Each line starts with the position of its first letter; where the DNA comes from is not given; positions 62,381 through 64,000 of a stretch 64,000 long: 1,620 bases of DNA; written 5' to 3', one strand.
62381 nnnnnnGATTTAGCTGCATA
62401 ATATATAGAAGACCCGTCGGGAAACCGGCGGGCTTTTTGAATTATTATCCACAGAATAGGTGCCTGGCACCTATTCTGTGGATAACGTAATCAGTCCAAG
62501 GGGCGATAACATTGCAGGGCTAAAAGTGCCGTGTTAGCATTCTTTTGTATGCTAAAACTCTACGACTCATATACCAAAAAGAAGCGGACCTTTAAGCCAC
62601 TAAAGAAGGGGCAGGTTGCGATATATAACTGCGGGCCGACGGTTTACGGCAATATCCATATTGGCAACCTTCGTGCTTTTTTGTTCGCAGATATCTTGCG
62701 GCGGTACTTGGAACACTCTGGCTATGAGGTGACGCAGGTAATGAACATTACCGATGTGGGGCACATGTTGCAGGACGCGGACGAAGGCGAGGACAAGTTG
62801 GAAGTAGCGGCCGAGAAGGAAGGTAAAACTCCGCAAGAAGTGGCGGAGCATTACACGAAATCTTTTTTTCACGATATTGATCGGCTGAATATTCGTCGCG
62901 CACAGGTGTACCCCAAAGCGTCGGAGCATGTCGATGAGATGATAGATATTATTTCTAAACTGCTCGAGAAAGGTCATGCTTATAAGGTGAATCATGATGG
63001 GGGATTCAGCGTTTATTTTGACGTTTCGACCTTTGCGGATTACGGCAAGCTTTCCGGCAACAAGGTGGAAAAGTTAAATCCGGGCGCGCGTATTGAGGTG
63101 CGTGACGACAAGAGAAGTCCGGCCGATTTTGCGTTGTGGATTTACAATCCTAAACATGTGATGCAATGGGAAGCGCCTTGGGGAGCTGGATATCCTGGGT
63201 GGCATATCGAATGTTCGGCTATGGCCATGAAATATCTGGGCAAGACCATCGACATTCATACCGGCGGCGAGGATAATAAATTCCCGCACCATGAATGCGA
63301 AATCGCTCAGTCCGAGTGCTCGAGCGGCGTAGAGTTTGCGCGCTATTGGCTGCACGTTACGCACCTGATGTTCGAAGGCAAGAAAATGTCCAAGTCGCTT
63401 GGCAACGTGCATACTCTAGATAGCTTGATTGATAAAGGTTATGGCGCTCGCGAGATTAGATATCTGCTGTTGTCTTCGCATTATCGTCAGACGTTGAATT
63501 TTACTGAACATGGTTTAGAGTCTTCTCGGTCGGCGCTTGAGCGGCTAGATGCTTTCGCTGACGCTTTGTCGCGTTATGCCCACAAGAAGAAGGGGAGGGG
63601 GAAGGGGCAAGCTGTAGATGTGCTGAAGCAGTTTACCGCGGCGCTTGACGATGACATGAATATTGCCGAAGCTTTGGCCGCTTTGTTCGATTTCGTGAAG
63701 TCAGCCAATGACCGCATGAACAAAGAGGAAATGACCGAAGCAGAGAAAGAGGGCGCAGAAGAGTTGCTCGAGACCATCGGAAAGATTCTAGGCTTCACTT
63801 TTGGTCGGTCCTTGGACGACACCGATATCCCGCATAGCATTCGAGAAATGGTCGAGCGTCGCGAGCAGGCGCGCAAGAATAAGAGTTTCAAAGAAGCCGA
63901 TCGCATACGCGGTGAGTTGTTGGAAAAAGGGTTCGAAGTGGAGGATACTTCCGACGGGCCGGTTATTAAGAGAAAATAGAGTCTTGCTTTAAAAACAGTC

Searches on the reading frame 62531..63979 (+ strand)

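Call 18: search_protein_families(library=pfam, proteins=[window:62531-63979:+], max_evalue=0.001)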
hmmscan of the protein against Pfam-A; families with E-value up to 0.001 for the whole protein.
window:62531-63979:+ (482 aa): 8 families
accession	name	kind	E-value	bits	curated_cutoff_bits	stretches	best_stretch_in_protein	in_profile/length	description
PF01406.26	tRNA-synt_1e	-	6.1e-108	361.2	27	1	21-332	2-299/301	tRNA synthetases class I (C) catalytic domain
PF09334.17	tRNA-synt_1g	-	7.1e-16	58.4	20.1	2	38-159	10-122/391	tRNA synthetases class I (M)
PF09190.17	DALR_2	-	6.2e-12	46.3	22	1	367-424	1-56/57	DALR domain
PF00133.28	tRNA-synt_1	-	1.8e-10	40.6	22.7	1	282-324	372-413/414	tRNA synthetases class I (I, L, M and V)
PF01921.24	tRNA-synt_1f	-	5.7e-07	29.2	27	1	25-326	20-322/360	tRNA synthetases class I (K)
PF23493.1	CysS_C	-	1.2e-05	25.7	23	1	431-475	2-46/51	Cysteinyl-tRNA ligase anticodon binding domain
PF00749.27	tRNA-synt_1c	-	0.0001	21.8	23.4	1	105-153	49-97/314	tRNA synthetases class I (E and Q), catalytic domain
PF00750.26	tRNA-synt_1d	-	0.00072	19.1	23.3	0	21-78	14-71/349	tRNA synthetases class I (R), catalytic domain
